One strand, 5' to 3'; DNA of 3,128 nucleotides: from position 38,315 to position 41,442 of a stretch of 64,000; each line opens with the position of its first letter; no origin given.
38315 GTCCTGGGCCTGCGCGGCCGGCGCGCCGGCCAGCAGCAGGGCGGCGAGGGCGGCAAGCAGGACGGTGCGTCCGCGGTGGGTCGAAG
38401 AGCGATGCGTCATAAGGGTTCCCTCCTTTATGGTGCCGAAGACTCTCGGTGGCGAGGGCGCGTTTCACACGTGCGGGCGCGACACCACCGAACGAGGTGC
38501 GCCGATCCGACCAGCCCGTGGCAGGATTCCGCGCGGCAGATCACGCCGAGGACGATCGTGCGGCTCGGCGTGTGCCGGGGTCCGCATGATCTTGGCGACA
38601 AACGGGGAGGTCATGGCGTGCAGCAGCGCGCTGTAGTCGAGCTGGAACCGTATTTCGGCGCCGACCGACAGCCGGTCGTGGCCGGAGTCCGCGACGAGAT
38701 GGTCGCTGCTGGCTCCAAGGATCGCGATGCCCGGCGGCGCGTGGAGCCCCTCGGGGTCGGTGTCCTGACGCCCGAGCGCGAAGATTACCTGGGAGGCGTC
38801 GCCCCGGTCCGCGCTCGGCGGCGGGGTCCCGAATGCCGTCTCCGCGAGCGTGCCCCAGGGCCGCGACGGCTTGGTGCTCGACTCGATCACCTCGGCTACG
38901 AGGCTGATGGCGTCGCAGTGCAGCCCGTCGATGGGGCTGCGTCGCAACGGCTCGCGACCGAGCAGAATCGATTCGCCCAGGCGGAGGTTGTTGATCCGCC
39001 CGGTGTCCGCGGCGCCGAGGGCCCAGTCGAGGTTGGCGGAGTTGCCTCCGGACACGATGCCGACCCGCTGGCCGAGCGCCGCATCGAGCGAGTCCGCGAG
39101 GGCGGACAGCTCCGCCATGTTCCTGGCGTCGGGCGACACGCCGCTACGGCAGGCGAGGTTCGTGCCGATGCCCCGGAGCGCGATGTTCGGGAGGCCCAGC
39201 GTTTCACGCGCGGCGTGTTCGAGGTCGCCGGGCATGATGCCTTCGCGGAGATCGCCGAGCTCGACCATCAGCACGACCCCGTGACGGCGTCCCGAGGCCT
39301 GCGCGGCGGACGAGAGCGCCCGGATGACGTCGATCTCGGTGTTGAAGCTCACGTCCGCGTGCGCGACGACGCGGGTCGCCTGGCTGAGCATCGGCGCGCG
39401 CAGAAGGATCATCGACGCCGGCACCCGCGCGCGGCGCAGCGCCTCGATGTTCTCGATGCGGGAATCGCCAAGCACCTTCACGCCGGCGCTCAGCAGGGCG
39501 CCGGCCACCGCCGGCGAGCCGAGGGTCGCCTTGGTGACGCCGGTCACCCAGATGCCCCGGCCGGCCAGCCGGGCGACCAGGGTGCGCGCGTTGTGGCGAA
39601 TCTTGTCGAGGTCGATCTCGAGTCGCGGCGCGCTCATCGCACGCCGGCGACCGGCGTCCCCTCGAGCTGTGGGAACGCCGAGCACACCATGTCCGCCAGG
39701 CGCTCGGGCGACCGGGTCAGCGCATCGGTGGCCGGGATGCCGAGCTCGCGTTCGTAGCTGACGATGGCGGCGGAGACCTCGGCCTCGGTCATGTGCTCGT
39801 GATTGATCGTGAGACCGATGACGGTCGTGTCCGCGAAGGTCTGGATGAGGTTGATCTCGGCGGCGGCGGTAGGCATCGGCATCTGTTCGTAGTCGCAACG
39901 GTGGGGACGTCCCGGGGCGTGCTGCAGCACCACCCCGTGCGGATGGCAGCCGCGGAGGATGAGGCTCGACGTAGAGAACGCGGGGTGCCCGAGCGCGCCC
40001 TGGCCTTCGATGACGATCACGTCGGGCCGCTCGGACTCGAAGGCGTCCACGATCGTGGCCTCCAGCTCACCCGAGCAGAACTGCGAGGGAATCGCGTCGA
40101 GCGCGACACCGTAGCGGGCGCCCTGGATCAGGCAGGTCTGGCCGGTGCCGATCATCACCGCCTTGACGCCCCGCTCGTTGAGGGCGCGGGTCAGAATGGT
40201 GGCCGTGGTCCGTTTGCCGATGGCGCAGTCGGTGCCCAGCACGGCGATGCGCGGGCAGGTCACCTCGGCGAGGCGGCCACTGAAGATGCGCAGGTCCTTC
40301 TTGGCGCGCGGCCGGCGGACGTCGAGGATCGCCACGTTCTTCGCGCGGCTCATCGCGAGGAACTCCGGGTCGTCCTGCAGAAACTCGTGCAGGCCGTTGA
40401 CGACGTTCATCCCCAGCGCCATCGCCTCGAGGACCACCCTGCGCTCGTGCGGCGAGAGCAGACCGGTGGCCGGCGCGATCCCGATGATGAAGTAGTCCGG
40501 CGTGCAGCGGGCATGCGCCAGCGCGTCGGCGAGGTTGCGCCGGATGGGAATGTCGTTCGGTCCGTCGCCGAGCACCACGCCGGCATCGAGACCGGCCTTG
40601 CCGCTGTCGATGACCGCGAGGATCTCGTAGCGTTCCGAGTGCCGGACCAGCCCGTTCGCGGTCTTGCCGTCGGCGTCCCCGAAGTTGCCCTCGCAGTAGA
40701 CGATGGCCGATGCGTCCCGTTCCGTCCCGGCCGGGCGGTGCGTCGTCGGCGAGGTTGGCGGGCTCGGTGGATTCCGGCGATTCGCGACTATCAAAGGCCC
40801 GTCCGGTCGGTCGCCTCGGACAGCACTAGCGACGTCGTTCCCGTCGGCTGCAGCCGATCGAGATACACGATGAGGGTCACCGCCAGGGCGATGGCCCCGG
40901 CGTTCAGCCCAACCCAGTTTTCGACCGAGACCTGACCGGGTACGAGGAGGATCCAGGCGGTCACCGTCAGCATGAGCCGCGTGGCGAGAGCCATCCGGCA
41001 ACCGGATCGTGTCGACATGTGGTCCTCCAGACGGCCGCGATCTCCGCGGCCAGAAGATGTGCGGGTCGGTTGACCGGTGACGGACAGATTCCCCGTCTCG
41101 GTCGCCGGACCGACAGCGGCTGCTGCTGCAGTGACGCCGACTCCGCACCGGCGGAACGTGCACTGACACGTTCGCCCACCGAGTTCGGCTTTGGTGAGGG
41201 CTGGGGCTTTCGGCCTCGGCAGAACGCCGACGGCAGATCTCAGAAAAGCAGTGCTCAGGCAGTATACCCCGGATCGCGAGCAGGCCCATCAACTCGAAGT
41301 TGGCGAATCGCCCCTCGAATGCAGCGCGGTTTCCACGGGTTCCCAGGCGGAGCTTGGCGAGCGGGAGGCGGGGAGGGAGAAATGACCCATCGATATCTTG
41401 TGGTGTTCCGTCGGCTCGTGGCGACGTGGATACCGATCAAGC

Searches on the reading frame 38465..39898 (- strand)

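Call 41: search_protein_families(library=pfam, proteins=[window:38465-39898:-], max_evalue=0.001)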
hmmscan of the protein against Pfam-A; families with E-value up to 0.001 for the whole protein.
window:38465-39898:- (477 aa): 1 family
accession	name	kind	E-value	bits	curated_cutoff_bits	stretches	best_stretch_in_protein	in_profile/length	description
PF01168.26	Ala_racemase_N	-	3.4e-24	86.2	24.1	1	95-310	1-214/220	Alanine racemase, N-terminal domain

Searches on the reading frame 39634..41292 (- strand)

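Call 41: search_protein_families(library=pfam, proteins=[window:39634-41292:-], max_evalue=0.001)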
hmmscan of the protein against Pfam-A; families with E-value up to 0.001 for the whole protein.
window:39634-41292:- (552 aa): 2 families
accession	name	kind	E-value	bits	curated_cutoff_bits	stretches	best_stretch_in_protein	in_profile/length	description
PF07755.17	DUF1611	-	1.9e-68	230.3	25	1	336-532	2-200/201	Domain of unknown function (DUF1611_C) P-loop domain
PF17396.8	DUF1611_N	-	3.9e-25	88.4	22.6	1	231-328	2-95/95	Domain of unknown function (DUF1611_N) Rossmann-like domain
